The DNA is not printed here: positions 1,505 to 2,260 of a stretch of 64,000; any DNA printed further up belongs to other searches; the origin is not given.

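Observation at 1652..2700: Isoleucyl-tRNA synthetase carries an in-frame C-terminal module of about 350 aa with HhH, zinc ribbons and a DUF835-like domain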

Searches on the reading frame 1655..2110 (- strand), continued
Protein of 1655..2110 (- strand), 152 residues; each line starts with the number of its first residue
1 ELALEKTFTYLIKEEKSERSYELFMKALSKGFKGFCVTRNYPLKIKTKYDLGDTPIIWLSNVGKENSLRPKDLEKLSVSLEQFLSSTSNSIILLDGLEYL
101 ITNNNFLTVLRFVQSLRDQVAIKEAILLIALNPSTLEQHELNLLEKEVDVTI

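Call 76: search_protein_families(library=ncbifam, proteins=[L088:2111-2917:+], max_evalue=0.00001)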
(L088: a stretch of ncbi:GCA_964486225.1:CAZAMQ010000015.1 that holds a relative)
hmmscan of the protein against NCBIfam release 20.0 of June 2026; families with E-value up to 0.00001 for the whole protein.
L088:2111-2917:+ (268 aa): 1 family
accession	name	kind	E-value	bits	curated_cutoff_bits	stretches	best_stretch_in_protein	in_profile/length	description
TIGR00231.1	small_GTP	domain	1.3e-15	57.5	42.5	1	8-161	4-159/164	GTP-binding protein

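Call 80: find_encoding_contigs(protein=P0146, flank=4000, max_places=3)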
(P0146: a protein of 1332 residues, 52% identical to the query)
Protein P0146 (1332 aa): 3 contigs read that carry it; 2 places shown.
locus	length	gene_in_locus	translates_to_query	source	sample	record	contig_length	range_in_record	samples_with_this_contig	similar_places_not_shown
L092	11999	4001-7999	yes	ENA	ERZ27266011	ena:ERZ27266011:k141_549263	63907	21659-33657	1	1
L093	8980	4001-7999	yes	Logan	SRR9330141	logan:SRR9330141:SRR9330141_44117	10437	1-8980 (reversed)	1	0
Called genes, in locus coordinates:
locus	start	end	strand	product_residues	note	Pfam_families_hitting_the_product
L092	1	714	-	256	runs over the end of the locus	PF02633:Creatininase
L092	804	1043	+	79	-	PF04457:MJ1316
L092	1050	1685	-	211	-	PF01997:Translin (weak)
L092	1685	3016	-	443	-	PF02844:GARS_N, PF01071:GARS_A, PF02843:GARS_C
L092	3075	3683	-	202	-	PF05239:PRC (weak), PF09939:DUF2171 (faint)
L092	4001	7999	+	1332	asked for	PF00133:tRNA-synt_1, PF08264:Anticodon_1, PF19302:DUF5915, PF14520:HHH_5, PF05763:DUF835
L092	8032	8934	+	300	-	PF02558:ApbA, PF08546:ApbA_C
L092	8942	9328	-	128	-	PF21485:IF5A-like_N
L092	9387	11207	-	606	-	PF08439:Peptidase_M3_N, PF01432:Peptidase_M3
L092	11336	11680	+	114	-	-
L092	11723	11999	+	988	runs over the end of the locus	PF07705:CARDB (faint)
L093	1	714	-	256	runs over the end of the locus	PF02633:Creatininase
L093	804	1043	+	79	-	PF04457:MJ1316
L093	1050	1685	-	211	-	PF01997:Translin (weak)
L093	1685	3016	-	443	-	PF02844:GARS_N, PF01071:GARS_A, PF02843:GARS_C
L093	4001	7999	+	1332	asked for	PF00133:tRNA-synt_1, PF08264:Anticodon_1, PF19302:DUF5915, PF14520:HHH_5, PF05763:DUF835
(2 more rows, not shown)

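Call 81: find_encoding_contigs(protein=P0141, flank=4000, max_places=3)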
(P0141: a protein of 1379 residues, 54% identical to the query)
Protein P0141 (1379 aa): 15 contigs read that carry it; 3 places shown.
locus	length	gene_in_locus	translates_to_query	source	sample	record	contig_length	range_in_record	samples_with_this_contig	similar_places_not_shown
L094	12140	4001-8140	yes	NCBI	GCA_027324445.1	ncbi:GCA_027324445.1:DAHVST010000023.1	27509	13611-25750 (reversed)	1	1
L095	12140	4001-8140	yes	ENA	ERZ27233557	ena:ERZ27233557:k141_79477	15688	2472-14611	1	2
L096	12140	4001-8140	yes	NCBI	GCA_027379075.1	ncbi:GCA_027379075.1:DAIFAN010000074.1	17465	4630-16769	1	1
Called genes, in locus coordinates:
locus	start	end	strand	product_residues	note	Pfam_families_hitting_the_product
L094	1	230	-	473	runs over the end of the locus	PF13173:AAA_14, PF13635:DUF4143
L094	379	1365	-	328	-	PF03144:GTP_EFTU_D2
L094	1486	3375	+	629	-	PF01702:TGT, PF14810:TGT_C2, PF01472:PUA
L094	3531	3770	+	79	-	-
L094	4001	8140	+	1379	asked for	PF00133:tRNA-synt_1, PF08264:Anticodon_1, PF19302:DUF5915, PF14520:HHH_5, PF05763:DUF835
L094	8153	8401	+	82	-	PF01037:AsnC_trans_reg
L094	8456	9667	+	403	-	PF02771:Acyl-CoA_dh_N, PF02770:Acyl-CoA_dh_M, PF00441:Acyl-CoA_dh_1, PF08028:Acyl-CoA_dh_2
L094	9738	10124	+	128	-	PF11433:DUF3198 (weak)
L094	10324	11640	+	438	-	PF00202:Aminotran_3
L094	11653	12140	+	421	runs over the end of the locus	PF01676:Metalloenzyme, PF10143:PhosphMutase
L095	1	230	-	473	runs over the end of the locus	PF13173:AAA_14, PF13635:DUF4143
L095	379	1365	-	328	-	PF03144:GTP_EFTU_D2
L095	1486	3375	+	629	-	PF01702:TGT, PF14810:TGT_C2, PF01472:PUA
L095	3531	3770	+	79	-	-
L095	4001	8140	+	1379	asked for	PF00133:tRNA-synt_1, PF08264:Anticodon_1, PF19302:DUF5915, PF14520:HHH_5, PF05763:DUF835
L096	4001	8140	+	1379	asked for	PF00133:tRNA-synt_1, PF08264:Anticodon_1, PF19302:DUF5915, PF14520:HHH_5, PF05763:DUF835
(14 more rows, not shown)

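Call 82: find_encoding_contigs(protein=P0162, flank=4000, max_places=3)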
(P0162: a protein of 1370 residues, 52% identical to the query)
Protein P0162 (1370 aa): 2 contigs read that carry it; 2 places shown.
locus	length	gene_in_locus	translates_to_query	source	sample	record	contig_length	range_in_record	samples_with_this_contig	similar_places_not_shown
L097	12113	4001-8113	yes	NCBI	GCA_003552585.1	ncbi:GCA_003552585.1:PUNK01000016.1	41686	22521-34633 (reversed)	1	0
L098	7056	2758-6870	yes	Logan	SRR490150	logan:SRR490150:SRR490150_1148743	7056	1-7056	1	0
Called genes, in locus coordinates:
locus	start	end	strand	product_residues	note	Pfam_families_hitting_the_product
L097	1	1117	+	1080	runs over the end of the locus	PF14520:HHH_5, PF12773:DZR (weak), PF00515:TPR_1 (weak), PF13414:TPR_11 (weak), PF13424:TPR_12, PF00515:TPR_1 (weak), PF00515:TPR_1, PF07719:TPR_2, +20 more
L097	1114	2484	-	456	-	PF01494:FAD_binding_3 (faint), PF00890:FAD_binding_2 (faint), PF01134:GIDA (weak), PF07992:Pyr_redox_2, PF12831:FAD_oxidored, PF13738:Pyr_redox_3, PF00070:Pyr_redox, PF02852:Pyr_redox_dim, +4 more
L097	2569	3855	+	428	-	PF01336:tRNA_anti-codon, PF00152:tRNA-synt_2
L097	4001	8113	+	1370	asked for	PF00133:tRNA-synt_1, PF08264:Anticodon_1, PF19302:DUF5915, PF14520:HHH_5, PF05763:DUF835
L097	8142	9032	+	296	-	PF02558:ApbA, PF08546:ApbA_C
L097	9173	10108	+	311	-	PF01040:UbiA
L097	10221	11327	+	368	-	PF00464:SHMT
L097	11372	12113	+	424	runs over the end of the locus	PF03951:Gln-synt_N, PF00120:Gln-synt_C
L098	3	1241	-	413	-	?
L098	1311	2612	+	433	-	PF01336:tRNA_anti-codon, PF00152:tRNA-synt_2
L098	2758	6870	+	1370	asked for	PF00133:tRNA-synt_1, PF08264:Anticodon_1, PF19302:DUF5915, PF14520:HHH_5, PF05763:DUF835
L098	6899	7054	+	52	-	?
